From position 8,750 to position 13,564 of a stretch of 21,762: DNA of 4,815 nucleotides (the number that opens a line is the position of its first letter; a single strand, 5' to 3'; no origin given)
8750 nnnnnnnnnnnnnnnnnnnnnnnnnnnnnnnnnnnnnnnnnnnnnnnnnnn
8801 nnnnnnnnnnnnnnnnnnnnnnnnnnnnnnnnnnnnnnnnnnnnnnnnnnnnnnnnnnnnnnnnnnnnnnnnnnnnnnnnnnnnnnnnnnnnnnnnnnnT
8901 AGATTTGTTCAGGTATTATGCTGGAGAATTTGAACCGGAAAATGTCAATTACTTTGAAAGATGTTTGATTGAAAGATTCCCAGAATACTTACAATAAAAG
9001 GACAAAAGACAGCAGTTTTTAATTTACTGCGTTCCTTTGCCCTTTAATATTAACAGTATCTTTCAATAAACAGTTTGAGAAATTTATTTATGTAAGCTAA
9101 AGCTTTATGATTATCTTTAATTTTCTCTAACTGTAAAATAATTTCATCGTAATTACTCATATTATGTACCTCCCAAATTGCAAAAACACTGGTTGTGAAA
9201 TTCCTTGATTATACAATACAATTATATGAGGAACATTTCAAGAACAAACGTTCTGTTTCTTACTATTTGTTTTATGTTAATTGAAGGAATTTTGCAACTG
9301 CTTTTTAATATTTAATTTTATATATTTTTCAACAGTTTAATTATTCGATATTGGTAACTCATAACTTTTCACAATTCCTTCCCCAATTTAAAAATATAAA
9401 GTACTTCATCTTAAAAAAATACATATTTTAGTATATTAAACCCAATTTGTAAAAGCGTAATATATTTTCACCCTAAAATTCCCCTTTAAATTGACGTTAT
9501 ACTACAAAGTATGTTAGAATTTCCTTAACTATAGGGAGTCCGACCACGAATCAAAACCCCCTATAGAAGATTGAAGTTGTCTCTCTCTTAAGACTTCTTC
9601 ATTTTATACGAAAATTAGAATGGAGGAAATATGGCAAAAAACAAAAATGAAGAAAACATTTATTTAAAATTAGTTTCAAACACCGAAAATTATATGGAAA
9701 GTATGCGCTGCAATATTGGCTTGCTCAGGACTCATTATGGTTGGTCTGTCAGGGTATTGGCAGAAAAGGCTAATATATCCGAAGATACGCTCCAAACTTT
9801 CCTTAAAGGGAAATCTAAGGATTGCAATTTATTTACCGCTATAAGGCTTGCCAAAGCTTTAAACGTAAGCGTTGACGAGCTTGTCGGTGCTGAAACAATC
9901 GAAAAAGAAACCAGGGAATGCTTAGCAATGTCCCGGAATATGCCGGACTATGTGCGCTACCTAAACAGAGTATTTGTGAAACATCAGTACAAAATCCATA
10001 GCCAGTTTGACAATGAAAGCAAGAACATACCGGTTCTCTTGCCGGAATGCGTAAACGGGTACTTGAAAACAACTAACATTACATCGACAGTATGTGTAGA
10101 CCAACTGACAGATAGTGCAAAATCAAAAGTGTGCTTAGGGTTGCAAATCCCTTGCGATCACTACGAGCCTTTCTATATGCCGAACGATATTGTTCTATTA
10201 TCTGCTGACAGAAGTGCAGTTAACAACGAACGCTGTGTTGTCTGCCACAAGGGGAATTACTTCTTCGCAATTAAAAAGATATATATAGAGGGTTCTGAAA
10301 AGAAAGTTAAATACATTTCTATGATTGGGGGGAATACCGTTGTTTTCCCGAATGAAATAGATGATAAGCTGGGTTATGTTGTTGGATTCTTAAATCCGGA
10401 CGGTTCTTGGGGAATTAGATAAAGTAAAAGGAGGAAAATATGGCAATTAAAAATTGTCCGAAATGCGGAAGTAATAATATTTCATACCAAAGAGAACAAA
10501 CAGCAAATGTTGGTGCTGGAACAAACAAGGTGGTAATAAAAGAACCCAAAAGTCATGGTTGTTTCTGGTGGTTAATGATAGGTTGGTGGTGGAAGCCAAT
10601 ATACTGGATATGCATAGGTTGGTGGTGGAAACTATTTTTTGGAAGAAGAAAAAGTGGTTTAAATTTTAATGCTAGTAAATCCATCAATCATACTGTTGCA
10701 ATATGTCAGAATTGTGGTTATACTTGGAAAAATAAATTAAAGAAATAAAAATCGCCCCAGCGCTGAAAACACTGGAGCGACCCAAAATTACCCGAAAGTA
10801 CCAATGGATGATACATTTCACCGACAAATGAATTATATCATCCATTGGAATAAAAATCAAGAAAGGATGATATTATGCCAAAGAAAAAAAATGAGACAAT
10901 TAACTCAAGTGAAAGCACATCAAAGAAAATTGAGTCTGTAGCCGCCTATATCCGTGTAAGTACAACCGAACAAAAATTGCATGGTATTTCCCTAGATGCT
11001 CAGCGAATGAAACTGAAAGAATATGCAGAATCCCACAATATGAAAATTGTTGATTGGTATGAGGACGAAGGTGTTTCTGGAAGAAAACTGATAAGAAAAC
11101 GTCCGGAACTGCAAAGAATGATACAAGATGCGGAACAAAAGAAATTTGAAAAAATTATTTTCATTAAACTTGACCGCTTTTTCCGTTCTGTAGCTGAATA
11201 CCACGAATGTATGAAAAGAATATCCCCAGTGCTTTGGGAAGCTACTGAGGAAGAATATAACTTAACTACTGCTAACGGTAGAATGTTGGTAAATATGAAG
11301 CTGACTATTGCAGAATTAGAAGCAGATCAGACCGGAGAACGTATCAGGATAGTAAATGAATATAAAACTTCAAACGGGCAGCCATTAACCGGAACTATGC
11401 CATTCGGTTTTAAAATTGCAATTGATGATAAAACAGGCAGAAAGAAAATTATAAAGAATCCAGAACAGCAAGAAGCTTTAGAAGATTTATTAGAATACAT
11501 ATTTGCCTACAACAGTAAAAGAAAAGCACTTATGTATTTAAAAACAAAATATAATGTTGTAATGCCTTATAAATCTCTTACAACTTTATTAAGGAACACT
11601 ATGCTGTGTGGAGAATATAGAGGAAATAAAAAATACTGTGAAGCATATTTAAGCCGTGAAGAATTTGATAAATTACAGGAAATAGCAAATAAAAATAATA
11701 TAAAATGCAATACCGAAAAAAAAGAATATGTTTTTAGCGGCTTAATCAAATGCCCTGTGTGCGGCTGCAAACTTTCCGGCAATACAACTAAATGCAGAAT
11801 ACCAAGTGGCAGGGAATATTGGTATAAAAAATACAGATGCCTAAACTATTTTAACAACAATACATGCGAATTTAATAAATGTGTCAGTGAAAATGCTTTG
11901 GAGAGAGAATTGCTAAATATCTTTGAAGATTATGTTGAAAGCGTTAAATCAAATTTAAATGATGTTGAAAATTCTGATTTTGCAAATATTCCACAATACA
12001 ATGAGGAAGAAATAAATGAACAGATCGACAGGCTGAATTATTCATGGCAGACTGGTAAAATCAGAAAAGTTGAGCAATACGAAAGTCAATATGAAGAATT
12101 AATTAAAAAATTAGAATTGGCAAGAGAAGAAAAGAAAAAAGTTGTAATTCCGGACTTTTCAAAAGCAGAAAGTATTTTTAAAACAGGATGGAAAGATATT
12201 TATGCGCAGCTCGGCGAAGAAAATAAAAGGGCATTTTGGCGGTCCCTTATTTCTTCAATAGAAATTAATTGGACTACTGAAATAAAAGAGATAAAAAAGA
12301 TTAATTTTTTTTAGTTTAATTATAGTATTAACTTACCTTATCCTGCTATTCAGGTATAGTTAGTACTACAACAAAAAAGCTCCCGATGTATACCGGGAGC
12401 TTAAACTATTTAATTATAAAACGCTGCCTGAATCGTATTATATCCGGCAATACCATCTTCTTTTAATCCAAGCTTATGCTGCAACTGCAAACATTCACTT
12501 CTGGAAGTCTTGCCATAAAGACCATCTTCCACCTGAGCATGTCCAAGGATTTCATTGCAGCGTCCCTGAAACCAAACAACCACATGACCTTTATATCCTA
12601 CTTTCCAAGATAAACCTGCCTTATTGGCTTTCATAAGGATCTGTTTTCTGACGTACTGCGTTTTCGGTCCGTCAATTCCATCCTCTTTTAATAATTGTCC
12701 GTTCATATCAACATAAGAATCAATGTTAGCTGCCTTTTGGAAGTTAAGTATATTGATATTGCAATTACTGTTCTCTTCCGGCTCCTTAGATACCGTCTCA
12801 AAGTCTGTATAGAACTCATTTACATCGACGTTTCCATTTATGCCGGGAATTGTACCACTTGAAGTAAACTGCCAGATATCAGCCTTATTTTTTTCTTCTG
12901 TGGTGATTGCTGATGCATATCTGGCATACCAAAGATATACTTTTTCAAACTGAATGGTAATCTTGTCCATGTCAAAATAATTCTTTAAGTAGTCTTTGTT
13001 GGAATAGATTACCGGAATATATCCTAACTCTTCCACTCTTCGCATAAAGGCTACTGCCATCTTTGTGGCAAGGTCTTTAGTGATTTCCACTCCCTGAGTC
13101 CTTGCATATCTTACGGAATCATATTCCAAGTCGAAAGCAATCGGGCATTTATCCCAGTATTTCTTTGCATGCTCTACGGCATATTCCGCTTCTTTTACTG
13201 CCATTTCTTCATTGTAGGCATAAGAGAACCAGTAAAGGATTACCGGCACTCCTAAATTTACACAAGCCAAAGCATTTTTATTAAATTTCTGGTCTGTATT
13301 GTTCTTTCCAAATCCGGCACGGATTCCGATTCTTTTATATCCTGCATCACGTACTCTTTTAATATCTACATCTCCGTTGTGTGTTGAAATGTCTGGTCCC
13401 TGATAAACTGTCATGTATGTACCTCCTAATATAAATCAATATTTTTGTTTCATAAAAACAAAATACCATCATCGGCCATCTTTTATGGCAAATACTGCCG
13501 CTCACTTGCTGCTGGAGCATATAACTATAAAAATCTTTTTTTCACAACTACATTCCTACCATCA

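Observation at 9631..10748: Two-gene unit: CI-like regulator + Trp-rich split zinc-ribbon membrane protein between repressor and integrase (candidate exclusion/abortive-infection module)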

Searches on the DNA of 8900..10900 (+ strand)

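Call 84: search_rna_families(source=window, start=8900, end=10900, threshold=evalue, max_evalue=1)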
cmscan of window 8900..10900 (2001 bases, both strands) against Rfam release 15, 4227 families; matches with E-value up to 1: 3.
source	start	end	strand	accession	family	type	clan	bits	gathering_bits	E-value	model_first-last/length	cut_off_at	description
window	10802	10849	+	RF04072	mir-7386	Gene; miRNA;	-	28.6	44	0.0082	1-59/59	no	mir-7386 microRNA precursor family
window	8965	9070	-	RF04262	MIR1319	Gene; miRNA;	-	26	116.6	0.062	1-119/119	no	MIR1319 microRNA precursor family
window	10746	10853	-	RF00021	Spot_42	Gene; sRNA;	-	23.9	80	0.086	1-115/115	no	Spot 42 RNA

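Call 102: search_rna_families(sources=[L135, L137, L141, L142, L143, L146, L006, L053, L056, L060, L220], threshold=gathering)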
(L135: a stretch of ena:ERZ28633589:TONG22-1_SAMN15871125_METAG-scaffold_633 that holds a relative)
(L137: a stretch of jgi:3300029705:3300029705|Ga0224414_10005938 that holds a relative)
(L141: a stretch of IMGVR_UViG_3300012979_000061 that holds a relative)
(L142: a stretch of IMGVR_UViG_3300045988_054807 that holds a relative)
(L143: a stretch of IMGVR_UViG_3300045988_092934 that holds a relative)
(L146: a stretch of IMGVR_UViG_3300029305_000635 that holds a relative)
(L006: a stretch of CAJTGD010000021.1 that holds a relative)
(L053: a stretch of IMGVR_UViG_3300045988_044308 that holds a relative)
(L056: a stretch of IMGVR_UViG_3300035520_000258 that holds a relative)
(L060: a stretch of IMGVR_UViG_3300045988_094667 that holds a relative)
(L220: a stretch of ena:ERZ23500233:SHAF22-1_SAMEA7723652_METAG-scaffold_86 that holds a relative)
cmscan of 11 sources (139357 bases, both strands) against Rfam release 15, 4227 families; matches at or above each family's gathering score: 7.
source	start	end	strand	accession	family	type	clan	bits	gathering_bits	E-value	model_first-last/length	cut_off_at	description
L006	13828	13900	+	RF00005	tRNA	Gene; tRNA;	CL00001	73.1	29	9.8e-14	1-71/71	no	tRNA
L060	7246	7323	+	RF02924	skipping-rope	Gene; sRNA;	-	69.5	36.7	2.3e-14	1-80/80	no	skipping-rope RNA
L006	14227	14299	+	RF00005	tRNA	Gene; tRNA;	CL00001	69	29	1.3e-12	1-71/71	no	tRNA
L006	13925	13998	+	RF00005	tRNA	Gene; tRNA;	CL00001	67.7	29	3e-12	1-71/71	no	tRNA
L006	14096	14169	+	RF00005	tRNA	Gene; tRNA;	CL00001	67.6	29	3.2e-12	1-71/71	no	tRNA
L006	13674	13745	+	RF00005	tRNA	Gene; tRNA;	CL00001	65.3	29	1.3e-11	1-71/71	no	tRNA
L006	14308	14393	+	RF00005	tRNA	Gene; tRNA;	CL00001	54.8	29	1.1e-08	1-71/71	no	tRNA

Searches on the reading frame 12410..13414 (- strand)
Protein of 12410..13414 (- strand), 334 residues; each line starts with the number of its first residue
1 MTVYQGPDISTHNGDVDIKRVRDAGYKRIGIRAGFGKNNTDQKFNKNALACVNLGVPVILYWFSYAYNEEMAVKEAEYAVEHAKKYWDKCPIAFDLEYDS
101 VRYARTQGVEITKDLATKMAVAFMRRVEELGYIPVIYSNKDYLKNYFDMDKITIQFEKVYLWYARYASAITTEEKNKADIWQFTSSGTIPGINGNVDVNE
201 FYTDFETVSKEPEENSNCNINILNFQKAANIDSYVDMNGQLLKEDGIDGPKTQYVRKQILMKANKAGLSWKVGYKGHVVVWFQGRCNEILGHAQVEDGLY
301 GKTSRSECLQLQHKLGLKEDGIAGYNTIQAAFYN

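Call 4: search_protein_families(library=pfam, proteins=[window:12410-13414:-], max_evalue=0.1)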
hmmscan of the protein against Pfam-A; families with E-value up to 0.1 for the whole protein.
window:12410-13414:- (334 aa): 2 families
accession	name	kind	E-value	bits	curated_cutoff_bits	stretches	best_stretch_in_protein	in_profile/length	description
PF01183.26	Glyco_hydro_25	-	4.8e-26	92.6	27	1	8-192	2-180/180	Glycosyl hydrolases family 25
PF01471.23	PG_binding_1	-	0.00013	22.6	23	1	291-330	16-56/57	Putative peptidoglycan binding domain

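Call 5: search_protein_families(library=phrogs, proteins=[window:12410-13414:-], max_evalue=0.1)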
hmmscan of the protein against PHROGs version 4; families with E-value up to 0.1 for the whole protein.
window:12410-13414:- (334 aa): 9 families
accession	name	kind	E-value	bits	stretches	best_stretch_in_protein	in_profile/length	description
phrog_291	-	lysis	1.4e-46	160.3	1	4-268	113-369/509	endolysin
phrog_6219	-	lysis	1.4e-32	114.5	1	8-330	6-306/326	endolysin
phrog_6745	-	lysis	1.4e-31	110.8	1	2-178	2-166/396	endolysin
phrog_35916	-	unknown function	1.1e-07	32.2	1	45-216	49-224/488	-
phrog_1224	-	head and packaging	1.7e-06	28.6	1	271-330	5-63/438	endolysin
phrog_3084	-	lysis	1.8e-05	24.9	1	6-202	161-354/468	endolysin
phrog_2649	-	lysis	0.00018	22.5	1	264-329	169-233/261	endolysin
phrog_23704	-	unknown function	0.00021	22.6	1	111-206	31-121/134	-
phrog_1493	-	lysis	0.026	14.7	1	295-332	269-306/394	endolysin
